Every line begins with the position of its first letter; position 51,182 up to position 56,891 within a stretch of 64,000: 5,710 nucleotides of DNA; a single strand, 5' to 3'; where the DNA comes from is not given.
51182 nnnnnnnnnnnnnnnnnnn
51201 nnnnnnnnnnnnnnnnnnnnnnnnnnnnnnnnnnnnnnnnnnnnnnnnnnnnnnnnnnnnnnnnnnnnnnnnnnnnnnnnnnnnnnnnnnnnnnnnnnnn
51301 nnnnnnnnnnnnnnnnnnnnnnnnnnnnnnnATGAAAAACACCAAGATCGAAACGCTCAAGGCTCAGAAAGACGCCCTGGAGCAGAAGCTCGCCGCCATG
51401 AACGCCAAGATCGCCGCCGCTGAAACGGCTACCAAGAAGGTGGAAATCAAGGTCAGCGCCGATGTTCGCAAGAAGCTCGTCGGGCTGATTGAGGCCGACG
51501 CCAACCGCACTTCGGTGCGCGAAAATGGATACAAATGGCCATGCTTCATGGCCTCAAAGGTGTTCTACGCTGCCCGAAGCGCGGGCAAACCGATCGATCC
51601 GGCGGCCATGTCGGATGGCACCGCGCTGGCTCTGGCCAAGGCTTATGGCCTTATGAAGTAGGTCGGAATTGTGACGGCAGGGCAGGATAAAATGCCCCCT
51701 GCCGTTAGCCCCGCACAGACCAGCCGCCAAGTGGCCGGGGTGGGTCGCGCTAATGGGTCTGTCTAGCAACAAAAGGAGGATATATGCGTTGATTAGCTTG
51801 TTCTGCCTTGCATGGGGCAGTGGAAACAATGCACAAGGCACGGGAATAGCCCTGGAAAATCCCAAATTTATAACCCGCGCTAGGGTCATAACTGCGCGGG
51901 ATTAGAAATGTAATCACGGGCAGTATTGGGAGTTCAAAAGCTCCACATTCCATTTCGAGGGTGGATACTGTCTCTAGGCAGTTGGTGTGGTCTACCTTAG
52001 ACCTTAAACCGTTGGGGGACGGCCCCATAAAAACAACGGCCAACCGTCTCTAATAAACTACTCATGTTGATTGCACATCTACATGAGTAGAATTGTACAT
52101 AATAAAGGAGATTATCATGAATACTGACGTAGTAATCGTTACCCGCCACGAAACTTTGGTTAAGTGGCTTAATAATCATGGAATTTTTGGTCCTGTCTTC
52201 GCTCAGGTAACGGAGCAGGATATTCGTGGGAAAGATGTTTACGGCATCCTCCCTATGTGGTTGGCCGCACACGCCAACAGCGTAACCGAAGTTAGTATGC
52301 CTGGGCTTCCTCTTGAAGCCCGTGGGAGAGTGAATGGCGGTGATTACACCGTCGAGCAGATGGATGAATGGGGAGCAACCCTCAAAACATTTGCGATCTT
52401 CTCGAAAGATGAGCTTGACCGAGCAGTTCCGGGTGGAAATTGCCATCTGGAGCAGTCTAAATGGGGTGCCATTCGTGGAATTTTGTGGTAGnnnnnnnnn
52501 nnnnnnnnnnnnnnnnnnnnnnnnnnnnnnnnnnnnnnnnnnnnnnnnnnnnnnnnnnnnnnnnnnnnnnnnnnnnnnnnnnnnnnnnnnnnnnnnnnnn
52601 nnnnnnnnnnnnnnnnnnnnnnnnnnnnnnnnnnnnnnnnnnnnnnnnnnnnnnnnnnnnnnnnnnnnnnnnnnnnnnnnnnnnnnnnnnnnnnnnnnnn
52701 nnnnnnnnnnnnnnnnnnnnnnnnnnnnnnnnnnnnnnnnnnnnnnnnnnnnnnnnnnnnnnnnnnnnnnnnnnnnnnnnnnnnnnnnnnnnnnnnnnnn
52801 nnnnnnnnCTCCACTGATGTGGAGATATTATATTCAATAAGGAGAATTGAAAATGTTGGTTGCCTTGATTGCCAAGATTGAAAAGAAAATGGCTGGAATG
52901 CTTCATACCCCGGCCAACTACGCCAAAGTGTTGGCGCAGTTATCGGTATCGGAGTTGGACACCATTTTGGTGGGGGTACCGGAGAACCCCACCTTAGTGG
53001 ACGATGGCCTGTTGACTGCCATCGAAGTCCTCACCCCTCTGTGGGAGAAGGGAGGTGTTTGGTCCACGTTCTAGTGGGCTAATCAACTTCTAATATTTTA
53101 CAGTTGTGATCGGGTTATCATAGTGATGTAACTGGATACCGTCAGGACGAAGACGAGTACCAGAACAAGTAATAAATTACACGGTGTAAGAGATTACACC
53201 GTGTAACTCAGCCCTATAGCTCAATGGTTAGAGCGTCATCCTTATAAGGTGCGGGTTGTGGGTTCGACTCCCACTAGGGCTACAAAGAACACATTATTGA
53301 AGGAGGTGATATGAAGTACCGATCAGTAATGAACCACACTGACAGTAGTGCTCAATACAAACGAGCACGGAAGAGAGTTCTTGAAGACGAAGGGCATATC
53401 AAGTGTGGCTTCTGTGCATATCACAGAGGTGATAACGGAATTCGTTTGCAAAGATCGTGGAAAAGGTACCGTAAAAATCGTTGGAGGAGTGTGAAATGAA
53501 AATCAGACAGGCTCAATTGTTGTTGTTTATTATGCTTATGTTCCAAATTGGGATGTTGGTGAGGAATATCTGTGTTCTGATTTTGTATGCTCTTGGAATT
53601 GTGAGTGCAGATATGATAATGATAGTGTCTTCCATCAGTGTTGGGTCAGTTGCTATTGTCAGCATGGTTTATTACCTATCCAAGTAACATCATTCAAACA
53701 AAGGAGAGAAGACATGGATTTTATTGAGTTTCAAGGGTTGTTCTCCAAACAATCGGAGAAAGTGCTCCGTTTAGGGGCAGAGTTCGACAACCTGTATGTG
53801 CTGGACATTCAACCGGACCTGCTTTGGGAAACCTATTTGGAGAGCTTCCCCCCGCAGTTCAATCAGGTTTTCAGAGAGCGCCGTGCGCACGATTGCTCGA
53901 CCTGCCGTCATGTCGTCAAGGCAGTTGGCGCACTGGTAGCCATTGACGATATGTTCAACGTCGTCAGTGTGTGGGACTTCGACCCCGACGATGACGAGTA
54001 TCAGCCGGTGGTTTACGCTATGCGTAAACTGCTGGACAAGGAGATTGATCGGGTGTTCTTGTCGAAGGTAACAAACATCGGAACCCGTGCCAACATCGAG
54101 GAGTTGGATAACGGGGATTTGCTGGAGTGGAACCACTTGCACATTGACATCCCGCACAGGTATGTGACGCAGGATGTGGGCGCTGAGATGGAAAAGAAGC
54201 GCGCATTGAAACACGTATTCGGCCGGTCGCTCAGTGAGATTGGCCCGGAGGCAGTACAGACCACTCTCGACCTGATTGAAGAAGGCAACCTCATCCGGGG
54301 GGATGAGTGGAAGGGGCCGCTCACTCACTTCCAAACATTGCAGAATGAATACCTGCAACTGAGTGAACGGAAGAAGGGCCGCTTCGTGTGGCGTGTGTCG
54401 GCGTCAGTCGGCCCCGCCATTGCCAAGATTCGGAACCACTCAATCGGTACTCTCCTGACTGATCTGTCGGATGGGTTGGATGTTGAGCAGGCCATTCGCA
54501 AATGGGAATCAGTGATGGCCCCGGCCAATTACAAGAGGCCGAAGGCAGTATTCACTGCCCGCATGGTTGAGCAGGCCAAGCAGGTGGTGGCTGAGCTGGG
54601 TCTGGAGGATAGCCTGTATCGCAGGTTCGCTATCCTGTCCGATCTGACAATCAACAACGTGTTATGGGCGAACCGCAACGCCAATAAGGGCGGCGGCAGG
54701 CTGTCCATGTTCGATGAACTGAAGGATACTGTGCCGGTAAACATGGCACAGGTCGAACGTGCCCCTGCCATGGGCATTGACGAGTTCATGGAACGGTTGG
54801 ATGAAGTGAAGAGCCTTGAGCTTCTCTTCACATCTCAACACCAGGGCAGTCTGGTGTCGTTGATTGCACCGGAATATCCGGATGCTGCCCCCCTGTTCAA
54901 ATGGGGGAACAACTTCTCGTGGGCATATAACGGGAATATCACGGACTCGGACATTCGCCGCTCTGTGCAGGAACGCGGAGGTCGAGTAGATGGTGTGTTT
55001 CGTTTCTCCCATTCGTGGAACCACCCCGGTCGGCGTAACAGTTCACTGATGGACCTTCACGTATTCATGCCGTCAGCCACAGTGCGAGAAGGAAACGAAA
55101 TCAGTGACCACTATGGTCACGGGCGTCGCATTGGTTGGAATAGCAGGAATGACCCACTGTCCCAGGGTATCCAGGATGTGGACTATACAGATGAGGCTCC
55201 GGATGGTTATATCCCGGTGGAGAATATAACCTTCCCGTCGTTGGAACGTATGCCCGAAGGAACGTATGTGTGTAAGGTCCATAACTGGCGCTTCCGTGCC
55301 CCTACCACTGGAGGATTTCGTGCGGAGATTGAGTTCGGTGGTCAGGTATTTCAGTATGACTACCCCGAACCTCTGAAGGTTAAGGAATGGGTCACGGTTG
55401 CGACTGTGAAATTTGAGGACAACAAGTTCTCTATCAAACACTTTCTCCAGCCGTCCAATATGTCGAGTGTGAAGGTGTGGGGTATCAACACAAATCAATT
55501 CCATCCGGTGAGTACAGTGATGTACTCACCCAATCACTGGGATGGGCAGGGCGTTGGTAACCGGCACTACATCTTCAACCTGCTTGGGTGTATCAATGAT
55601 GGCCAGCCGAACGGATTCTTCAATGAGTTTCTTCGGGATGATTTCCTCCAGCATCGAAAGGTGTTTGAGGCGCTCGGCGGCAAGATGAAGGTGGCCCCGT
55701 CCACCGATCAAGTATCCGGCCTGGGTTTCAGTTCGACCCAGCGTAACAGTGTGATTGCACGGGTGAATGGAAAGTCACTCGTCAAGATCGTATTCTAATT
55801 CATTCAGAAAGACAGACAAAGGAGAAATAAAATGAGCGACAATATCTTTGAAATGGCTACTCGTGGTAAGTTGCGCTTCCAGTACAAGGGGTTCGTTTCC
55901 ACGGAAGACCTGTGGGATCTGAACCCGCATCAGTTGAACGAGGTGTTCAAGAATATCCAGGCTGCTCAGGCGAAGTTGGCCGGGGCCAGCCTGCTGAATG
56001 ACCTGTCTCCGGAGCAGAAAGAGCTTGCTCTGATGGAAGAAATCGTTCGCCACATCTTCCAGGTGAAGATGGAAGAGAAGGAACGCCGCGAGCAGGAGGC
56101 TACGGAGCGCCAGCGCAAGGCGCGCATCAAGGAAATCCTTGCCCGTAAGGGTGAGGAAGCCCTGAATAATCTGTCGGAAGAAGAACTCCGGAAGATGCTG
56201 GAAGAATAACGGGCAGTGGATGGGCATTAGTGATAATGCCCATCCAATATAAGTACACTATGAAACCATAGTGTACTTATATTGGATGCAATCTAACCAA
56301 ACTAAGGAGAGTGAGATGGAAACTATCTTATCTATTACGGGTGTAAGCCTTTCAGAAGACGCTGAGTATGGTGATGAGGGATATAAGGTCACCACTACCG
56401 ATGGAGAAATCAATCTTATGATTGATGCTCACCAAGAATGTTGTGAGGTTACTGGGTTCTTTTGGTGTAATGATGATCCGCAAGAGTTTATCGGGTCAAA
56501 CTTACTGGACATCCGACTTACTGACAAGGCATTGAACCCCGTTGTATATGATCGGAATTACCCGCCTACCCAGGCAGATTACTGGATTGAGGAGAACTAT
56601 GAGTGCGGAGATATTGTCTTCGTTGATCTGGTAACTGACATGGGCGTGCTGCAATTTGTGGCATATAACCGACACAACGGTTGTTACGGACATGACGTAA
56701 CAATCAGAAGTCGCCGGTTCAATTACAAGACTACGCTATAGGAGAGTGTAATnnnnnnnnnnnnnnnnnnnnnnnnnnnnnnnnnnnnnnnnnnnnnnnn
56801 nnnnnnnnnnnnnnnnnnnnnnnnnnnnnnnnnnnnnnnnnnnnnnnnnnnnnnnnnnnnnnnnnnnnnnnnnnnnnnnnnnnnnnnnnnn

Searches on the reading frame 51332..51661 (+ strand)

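Call 41: search_protein_families(library=pfam, proteins=[window:51332-51661:+], max_evalue=0.05)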
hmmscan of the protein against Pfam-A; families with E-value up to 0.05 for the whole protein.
window:51332-51661:+ (109 aa): 1 family
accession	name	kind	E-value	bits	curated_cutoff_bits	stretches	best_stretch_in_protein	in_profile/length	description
PF05384.16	DegS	-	0.046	13.6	27.6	0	4-40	98-134/159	Sensor protein DegS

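Call 42: search_protein_families(library=phrogs, proteins=[window:51332-51661:+], max_evalue=0.05)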
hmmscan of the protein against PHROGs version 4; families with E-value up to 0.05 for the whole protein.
window:51332-51661:+ (109 aa): 0 families

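Call 92: search_protein_families(library=padloc, proteins=[window:51332-51661:+], max_evalue=0.01)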
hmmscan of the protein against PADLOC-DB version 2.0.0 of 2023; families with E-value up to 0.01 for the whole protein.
window:51332-51661:+ (109 aa): 0 families

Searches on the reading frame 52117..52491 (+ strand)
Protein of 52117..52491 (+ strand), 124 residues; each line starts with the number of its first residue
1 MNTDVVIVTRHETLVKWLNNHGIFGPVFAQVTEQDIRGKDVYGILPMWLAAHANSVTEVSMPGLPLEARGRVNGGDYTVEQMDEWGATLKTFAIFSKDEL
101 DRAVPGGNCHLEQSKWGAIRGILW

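Call 41: search_protein_families(library=pfam, proteins=[window:52117-52491:+], max_evalue=0.05)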
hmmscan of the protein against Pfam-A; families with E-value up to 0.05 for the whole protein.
window:52117-52491:+ (124 aa): 1 family
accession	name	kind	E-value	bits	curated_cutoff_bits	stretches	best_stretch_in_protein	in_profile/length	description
PF09652.15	Cas_VVA1548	-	2.3e-13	50.6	25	1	7-93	2-89/91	Putative CRISPR-associated protein (Cas_VVA1548)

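Call 42: search_protein_families(library=phrogs, proteins=[window:52117-52491:+], max_evalue=0.05)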
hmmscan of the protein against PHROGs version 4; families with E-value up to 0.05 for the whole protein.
window:52117-52491:+ (124 aa): 0 families

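Call 92: search_protein_families(library=padloc, proteins=[window:52117-52491:+], max_evalue=0.01)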
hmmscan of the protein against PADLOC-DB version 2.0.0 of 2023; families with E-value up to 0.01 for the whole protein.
window:52117-52491:+ (124 aa): 4 families
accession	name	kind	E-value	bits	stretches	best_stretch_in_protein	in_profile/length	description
PDLC01635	Csx16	-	3.3e-13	47.8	1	7-93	2-89/91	"CAS-I,CAS-III; associated"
PDLC01356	Csx16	-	6.8e-07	27.6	1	7-92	2-88/90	"CAS-I,CAS-III; associated"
PDLC01062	Csx16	-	7.3e-05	21.2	1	5-94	3-93/98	a.k.a. cas_VVA1548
PDLC01842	CARF2--CARF_HEPN_CSX16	-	0.0021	15.1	1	5-94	384-474/478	-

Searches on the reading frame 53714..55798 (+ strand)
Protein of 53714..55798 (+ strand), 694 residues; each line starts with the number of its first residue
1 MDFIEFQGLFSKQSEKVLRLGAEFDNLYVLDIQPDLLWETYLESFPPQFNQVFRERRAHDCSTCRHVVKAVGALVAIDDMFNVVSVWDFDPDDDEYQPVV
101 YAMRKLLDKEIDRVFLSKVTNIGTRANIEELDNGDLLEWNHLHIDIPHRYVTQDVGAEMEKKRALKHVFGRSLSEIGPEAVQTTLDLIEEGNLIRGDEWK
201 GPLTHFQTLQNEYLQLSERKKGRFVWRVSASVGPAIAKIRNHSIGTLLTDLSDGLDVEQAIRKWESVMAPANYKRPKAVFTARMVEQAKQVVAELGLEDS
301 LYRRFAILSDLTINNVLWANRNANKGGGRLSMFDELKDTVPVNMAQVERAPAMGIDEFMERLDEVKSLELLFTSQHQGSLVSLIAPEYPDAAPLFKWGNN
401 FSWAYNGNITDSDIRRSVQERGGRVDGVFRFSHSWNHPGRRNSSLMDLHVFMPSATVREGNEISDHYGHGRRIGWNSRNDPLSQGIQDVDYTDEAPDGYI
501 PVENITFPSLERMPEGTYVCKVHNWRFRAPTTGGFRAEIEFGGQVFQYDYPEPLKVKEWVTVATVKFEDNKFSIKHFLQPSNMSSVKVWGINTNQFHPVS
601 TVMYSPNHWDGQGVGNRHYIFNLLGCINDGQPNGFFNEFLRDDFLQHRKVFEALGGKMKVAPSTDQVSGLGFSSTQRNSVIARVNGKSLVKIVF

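Call 13: search_protein_families(library=phrogs, proteins=[window:53714-55798:+], max_evalue=0.01)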
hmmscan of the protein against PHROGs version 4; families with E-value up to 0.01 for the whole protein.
window:53714-55798:+ (694 aa): 5 families
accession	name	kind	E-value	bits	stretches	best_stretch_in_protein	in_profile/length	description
phrog_1735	-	unknown function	3.1e-221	737.8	1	1-694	2-673/673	-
phrog_23228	-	unknown function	1.9e-119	400.5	1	209-694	7-472/472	-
phrog_25920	-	unknown function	6.2e-20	73.2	1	26-163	22-161/173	-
phrog_21434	-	unknown function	3.1e-19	70.2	1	6-89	4-85/93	-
phrog_38165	-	unknown function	2.1e-05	25.1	1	238-265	24-51/57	-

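Call 15: find_related_loci(query=window:53714-55795:+, collection=viral_contigs, flank=10000)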
Query window:53714-55795:+ (694 aa) in viral_contigs; peptide patterns used: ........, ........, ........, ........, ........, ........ (x = any residue, [..] = any of these).
11 stretches matched a pattern; 6 encode a relative of the query (tblastn E <= 1e-3); 6 distinct loci.
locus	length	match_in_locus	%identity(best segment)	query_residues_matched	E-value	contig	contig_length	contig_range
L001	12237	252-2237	48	26-694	0e+0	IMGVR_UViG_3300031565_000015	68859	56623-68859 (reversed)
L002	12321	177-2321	36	10-694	1e-142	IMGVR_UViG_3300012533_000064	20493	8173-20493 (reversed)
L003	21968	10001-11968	35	1-686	3e-131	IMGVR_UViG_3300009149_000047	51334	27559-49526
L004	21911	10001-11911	35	27-687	1e-126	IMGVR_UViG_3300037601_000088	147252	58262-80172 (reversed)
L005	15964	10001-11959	36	9-688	3e-118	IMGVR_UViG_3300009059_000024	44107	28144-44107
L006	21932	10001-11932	36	25-693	5e-118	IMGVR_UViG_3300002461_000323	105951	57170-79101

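Call 16: search_protein_families(library=pfam, proteins=[window:53714-55798:+], max_evalue=0.01)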
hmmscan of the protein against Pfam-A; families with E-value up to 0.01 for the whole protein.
window:53714-55798:+ (694 aa): 0 families

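Call 27: find_related_loci(query=window:53714-55795:+, collection=metagenome_contigs, flank=10000)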
Query window:53714-55795:+ (694 aa) in metagenome_contigs; peptide patterns used: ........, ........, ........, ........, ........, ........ (x = any residue, [..] = any of these).
71 stretches matched a pattern; 22 encode a relative of the query (tblastn E <= 1e-3); 22 distinct loci.
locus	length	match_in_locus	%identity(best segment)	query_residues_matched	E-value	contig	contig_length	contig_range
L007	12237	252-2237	48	26-694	0e+0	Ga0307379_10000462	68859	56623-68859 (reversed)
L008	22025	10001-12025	42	1-694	3e-163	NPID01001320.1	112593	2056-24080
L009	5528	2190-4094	43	35-686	2e-162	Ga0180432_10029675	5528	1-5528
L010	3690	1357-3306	39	9-686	1e-155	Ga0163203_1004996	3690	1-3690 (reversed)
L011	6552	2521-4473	40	20-686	1e-147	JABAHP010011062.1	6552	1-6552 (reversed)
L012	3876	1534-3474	41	3-687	1e-151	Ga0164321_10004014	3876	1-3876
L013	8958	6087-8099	40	1-693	3e-146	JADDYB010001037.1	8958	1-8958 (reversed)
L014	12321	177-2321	36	10-694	2e-142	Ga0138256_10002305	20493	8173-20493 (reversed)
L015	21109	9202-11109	38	35-694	2e-139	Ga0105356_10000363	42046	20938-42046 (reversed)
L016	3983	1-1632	43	132-694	2e-141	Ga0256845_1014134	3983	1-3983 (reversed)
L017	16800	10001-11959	36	9-688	5e-118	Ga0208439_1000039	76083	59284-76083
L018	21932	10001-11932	36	25-693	1e-117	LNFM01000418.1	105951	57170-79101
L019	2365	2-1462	40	180-686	7e-116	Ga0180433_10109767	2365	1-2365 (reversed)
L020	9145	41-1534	38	168-693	5e-96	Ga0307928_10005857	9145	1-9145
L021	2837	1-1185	43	278-694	7e-98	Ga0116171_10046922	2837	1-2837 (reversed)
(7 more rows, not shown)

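Call 92: search_protein_families(library=padloc, proteins=[window:53714-55798:+], max_evalue=0.01)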
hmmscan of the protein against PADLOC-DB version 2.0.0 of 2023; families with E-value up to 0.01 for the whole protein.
window:53714-55798:+ (694 aa): 0 families

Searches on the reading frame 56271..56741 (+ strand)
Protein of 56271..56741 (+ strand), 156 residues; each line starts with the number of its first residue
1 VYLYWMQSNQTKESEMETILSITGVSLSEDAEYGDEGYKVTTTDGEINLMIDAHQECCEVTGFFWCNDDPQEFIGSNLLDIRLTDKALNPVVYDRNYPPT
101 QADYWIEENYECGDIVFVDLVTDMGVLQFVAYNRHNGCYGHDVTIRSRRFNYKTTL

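Call 89: search_protein_families(library=pfam, proteins=[window:56271-56741:+], max_evalue=0.001)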
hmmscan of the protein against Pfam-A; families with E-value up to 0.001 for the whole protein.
window:56271-56741:+ (156 aa): 1 family
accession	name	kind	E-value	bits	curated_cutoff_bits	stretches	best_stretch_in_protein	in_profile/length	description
PF24240.1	DUF7448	-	4.5e-13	49.9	27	1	26-144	12-103/104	Domain of unknown function (DUF7448)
